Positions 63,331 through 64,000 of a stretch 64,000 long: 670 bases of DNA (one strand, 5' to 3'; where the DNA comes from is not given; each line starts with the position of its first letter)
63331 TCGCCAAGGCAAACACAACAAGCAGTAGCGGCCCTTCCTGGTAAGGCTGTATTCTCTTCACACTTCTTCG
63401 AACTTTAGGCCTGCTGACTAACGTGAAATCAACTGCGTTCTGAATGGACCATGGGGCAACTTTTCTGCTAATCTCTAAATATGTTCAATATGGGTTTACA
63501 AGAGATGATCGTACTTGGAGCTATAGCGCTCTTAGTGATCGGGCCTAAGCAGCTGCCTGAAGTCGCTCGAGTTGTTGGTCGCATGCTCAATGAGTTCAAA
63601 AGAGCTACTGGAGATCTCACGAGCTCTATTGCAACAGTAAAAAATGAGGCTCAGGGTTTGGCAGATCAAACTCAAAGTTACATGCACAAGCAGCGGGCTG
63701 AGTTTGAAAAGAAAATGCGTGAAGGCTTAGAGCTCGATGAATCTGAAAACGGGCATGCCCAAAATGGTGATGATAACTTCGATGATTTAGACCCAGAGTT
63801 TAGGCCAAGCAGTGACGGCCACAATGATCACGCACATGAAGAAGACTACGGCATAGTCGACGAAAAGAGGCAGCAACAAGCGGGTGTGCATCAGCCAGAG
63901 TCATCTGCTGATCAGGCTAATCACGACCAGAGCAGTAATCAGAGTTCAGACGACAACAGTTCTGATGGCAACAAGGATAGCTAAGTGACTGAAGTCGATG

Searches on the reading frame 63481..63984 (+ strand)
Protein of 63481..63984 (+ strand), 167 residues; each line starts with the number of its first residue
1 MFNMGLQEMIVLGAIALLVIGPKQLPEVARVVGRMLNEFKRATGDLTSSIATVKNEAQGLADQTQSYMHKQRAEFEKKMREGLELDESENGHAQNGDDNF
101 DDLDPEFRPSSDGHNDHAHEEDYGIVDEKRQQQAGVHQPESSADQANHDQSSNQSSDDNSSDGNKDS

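Call 45: search_protein_families(library=pfam, proteins=[window:63481-63984:+], max_evalue=0.00001)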
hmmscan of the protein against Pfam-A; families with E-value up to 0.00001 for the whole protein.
window:63481-63984:+ (167 aa): 1 family
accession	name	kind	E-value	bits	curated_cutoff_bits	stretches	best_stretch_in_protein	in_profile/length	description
PF02416.21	TatA_B_E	-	2.3e-13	49.6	21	1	5-50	2-47/53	mttA/Hcf106 family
